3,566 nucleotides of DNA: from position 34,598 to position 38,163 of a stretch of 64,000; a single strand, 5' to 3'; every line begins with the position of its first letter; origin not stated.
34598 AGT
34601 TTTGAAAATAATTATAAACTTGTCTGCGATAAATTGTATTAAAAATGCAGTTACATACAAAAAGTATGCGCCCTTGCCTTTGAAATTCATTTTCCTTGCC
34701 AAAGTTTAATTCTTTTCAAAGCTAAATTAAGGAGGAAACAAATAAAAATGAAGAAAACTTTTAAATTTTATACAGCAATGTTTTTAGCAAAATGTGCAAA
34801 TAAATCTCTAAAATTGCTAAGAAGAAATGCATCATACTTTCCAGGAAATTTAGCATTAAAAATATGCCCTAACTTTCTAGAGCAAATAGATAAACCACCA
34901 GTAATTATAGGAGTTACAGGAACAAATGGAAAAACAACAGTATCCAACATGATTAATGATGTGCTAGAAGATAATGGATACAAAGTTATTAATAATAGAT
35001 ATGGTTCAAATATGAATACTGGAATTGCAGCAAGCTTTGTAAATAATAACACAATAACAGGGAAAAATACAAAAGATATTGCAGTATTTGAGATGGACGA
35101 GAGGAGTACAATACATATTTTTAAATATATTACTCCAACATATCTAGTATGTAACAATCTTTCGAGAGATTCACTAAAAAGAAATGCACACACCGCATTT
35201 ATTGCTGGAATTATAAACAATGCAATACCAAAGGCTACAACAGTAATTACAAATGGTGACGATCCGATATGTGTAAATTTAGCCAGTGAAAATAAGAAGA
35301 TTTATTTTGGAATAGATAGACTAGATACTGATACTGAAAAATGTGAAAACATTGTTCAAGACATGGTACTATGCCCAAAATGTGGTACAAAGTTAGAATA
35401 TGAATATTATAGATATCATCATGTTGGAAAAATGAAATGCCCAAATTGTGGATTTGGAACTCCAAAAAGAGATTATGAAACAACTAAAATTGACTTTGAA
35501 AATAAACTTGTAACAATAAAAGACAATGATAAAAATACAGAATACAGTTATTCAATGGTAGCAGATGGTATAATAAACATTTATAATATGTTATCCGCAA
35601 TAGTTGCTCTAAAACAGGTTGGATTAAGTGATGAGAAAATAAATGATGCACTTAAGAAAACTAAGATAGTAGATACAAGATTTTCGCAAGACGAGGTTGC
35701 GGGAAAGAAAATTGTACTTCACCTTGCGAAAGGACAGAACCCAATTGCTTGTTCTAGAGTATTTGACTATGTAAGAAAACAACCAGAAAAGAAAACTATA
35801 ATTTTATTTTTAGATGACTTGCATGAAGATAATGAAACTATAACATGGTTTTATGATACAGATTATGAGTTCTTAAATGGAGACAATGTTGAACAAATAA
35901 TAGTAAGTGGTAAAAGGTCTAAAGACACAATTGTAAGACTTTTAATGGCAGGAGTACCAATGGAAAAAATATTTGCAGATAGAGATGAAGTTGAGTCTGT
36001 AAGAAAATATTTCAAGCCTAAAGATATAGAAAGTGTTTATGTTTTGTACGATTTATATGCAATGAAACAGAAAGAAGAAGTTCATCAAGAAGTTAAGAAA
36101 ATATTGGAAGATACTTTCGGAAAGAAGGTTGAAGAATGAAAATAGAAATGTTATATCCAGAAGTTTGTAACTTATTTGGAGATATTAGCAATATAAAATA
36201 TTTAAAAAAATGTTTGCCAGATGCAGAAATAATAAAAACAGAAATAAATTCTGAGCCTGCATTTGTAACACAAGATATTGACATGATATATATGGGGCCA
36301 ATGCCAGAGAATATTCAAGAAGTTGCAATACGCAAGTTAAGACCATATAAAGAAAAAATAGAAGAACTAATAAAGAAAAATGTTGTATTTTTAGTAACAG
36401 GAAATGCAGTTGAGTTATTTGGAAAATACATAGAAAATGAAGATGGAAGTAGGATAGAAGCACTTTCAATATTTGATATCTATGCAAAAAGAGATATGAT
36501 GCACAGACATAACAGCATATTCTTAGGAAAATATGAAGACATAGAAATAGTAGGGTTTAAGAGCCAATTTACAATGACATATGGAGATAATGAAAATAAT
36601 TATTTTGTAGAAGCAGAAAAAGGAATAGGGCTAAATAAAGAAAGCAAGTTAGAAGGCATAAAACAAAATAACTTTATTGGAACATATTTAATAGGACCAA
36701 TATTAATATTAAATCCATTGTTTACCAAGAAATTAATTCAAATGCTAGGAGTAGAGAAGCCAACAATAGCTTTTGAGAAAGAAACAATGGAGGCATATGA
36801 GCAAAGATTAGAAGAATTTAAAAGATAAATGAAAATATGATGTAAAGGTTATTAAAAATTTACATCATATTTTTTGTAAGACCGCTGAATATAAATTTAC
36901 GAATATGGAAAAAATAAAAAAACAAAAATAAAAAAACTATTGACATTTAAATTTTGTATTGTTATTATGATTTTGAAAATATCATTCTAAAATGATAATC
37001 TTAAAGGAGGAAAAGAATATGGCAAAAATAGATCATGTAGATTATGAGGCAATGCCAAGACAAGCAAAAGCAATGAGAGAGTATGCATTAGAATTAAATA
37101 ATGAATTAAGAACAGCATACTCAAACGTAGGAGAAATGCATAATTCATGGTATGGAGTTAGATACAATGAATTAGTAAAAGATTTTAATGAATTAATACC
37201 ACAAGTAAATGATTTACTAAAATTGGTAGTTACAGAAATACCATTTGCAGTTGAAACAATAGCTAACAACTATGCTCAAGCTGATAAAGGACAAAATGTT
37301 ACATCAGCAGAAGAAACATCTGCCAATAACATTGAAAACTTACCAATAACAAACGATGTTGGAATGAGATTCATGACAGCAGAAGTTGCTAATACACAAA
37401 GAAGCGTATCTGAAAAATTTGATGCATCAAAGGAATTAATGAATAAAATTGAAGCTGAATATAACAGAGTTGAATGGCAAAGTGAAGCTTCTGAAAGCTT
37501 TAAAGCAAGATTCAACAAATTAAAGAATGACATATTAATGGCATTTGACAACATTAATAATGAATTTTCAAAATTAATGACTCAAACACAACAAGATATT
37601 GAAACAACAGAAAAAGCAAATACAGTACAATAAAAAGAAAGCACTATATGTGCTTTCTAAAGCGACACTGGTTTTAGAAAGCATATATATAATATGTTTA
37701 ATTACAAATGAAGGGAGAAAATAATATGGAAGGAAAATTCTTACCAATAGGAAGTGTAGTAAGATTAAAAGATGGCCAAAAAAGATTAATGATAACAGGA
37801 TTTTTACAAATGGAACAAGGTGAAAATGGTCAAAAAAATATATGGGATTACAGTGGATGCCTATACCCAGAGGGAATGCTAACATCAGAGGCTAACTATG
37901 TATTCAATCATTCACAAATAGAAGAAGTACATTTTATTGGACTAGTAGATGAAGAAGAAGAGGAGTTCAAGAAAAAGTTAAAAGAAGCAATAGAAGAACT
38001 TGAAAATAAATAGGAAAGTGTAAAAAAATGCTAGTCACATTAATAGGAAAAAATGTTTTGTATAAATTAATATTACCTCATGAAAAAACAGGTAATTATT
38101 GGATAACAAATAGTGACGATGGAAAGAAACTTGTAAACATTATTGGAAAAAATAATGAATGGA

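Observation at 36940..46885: Minimal, atypical type VIIb-like secretion locus without EssA, EssB or EsaA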

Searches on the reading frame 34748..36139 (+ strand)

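Call 81: search_protein_families(library=ncbifam, proteins=[window:34748-36139:+], max_evalue=0.00001)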
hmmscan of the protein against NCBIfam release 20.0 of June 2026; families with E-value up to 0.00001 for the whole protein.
window:34748-36139:+ (463 aa): 20 families
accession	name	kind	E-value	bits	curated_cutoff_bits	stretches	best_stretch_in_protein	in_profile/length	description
NF052464.1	L2IsogltmlsynMurTStaph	equivalog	4e-64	217.1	800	1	6-423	2-407/435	lipid II isoglutaminyl synthase subunit MurT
NF045635.1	isoglutsynth_MurT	equivalog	3.1e-62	210.9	800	1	11-448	9-438/447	lipid II isoglutaminyl synthase subunit MurT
NF053645.1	pMurC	equivalog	2.7e-29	102.2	560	1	43-351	94-394/492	pseudomurein biosynthesis peptide ligase pMurC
TIGR01143.1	murF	subfamily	2.3e-20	72.9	288.6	2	51-200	74-226/418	UDP-N-acetylmuramoyl-tripeptide--D-alanyl-D-alanine ligase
NF001126.0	PRK00139.1-4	equivalog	1.1e-15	57.2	373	1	38-80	91-133/486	UDP-N-acetylmuramoyl-L-alanyl-D-glutamate--2,6-diaminopimelate ligase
NF008896.0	PRK11929.1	equivalog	1.1e-14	53.3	1023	1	51-415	604-925/965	bifunctional UDP-N-acetylmuramoyl-L-alanyl-D-glutamate--2,6-diaminopimelate ligase MurE/UDP-N-acetylmuramoyl-tripeptide--D-alanyl-D-alanine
TIGR01085.1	murE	subfamily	7e-13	48.3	257.3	1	40-79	74-113/472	UDP-N-acetylmuramyl-tripeptide synthetase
TIGR01082.1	murC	equivalog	2.5e-12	46.6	335.1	1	43-194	92-238/449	UDP-N-acetylmuramate--L-alanine ligase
NF053647.1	pMurD2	equivalog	2e-11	43.4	550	1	49-81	97-129/405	pseudomurein biosynthesis peptide ligase pMurD2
NF001124.0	PRK00139.1-2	equivalog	5.9e-11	41.8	476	0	49-80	107-138/500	UDP-N-acetylmuramoyl-L-alanyl-D-glutamate--2,6-diaminopimelate ligase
NF010623.0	PRK14016.1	subfamily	6.8e-10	37.7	877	1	53-191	482-635/871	cyanophycin synthetase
NF033197.0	F430_CfbE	equivalog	1.2e-09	37.6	250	0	52-104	100-149/430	coenzyme F430 synthase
TIGR02068.2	cya_phycin_syn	equivalog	1.4e-09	36.6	850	0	53-80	481-508/862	cyanophycin synthetase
TIGR01081.1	mpl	equivalog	2.9e-09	36.4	388.7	1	46-141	97-188/448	UDP-N-acetylmuramate:L-alanyl-gamma-D-glutamyl-meso-diaminopimelate ligase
NF008897.0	PRK11930.1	equivalog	4e-09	35.1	804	0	238-390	248-400/822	bifunctional UDP-N-acetylmuramoyl-tripeptide:D-alanyl-D-alanine ligase/alanine racemase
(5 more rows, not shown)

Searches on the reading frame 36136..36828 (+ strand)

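Call 81: search_protein_families(library=ncbifam, proteins=[window:36136-36828:+], max_evalue=0.00001)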
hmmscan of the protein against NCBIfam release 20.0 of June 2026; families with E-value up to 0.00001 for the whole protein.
window:36136-36828:+ (230 aa): 2 families
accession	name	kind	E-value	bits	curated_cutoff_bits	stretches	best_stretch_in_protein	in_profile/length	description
NF052463.1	L2IsogltmlsynGatDStaph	equivalog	2.4e-22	79.9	450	1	5-220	6-220/237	lipid II isoglutaminyl synthase subunit GatD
NF045636.1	isoglutsynth_GatD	equivalog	7.3e-19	68.1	400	1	2-203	19-224/258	lipid II isoglutaminyl synthase subunit GatD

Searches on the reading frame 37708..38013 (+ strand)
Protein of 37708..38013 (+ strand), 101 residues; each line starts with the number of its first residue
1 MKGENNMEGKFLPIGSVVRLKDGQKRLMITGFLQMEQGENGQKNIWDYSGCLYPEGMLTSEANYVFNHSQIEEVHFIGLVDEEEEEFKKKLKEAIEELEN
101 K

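Call 3: search_protein_families(library=pfam, proteins=[window:37708-38013:+], max_evalue=1)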
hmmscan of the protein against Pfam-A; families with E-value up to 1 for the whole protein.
window:37708-38013:+ (101 aa): 1 family
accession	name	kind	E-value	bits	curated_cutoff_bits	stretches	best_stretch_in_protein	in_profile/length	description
PF13780.11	DUF4176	-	9.5e-29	99.7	25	1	11-87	1-74/74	Domain of unknown function (DUF4176)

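Call 4: search_protein_families(library=ncbifam, proteins=[window:37708-38013:+], max_evalue=1)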
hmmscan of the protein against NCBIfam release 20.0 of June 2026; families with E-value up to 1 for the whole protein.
window:37708-38013:+ (101 aa): 0 families
